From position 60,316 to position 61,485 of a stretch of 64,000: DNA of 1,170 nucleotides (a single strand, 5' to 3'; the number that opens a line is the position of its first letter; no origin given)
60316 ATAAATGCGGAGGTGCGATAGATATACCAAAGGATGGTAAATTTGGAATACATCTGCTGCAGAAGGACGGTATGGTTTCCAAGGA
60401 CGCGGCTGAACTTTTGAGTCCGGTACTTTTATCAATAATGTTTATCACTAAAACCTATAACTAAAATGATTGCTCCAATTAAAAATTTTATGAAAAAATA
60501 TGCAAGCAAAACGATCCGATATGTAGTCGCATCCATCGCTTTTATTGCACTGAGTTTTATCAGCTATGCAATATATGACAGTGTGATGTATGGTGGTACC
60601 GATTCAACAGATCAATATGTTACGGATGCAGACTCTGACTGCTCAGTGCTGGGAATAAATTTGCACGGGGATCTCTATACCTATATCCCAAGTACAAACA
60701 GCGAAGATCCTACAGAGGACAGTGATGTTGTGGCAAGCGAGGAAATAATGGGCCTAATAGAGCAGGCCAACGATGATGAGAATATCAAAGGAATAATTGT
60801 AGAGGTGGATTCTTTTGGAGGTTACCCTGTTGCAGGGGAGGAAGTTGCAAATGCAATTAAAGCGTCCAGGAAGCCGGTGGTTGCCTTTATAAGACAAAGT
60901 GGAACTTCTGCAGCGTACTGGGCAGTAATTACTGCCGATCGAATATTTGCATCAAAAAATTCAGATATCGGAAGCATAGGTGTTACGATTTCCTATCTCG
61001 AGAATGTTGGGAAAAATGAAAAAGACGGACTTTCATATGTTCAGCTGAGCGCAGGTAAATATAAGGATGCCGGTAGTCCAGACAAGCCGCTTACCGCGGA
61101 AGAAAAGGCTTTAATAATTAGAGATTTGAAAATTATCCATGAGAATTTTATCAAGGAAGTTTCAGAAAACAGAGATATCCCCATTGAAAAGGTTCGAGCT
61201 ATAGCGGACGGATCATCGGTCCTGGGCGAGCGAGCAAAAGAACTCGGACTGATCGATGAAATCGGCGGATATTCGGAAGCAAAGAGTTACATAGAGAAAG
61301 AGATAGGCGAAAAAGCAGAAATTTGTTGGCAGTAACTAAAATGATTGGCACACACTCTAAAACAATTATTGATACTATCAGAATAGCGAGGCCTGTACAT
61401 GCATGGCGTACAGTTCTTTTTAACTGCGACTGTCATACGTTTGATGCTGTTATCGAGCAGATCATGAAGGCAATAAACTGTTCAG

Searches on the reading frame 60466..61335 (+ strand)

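Call 30: search_protein_families(library=pfam, proteins=[window:60466-61335:+], max_evalue=0.00001)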
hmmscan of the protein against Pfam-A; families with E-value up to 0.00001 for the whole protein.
window:60466-61335:+ (289 aa): 2 families
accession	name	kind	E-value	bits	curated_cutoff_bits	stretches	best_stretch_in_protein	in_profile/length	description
PF01343.23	Peptidase_S49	-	7.7e-33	114.1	24.9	1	132-279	3-150/154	Peptidase family S49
PF25145.1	NfeD1b_N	-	1.3e-08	35.1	40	1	99-173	24-97/189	NfeD1b, N-terminal domain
